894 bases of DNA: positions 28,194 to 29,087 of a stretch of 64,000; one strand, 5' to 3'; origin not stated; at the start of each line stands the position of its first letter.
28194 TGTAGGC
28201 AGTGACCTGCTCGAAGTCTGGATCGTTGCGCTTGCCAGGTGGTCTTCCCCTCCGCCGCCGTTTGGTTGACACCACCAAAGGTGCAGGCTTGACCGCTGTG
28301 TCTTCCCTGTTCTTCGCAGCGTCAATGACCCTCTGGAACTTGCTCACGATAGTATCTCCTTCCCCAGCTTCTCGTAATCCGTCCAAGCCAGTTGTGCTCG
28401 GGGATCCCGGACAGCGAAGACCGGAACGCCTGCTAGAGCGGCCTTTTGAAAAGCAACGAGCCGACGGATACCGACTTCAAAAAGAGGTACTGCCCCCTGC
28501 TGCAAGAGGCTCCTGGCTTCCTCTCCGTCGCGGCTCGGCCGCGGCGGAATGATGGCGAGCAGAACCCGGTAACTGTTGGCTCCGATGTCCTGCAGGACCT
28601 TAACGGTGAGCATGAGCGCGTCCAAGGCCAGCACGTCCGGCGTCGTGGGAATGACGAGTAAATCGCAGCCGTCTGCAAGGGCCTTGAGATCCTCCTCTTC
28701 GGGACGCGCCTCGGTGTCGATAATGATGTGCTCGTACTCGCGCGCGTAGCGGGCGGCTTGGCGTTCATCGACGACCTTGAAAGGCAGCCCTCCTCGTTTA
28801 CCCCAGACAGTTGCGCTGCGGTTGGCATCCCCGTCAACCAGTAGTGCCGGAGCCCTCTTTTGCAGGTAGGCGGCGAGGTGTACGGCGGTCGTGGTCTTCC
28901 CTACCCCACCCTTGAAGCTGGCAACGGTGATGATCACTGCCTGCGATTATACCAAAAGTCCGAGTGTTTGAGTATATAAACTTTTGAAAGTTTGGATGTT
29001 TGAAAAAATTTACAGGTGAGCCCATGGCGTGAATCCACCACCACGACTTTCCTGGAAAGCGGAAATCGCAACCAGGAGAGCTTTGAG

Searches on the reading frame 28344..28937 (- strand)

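Call 50: search_protein_families(library=pfam, proteins=[window:28344-28937:-], max_evalue=0.01)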
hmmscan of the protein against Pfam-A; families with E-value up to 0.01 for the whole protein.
window:28344-28937:- (197 aa): 6 families
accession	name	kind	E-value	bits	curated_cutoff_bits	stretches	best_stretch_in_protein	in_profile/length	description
PF01656.29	CbiA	-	2e-11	44.4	25.4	1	3-172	1-124/125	CobQ/CobB/MinD/ParA nucleotide binding domain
PF13614.12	AAA_31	-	3.7e-11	43.7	27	1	2-44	3-46/177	AAA domain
PF07015.17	VirC1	-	1.7e-07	31.3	24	1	2-46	3-48/231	VirC1 protein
PF10609.15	ParA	-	8.9e-06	25.7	27.1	1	2-29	5-32/246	NUBPL iron-transfer P-loop NTPase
PF09140.17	MipZ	-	7.6e-05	22.6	20.7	1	2-28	2-28/262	ATPase MipZ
PF00448.28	SRP54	-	0.00014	22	22.7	1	11-80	11-96/196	SRP54-type protein, GTPase domain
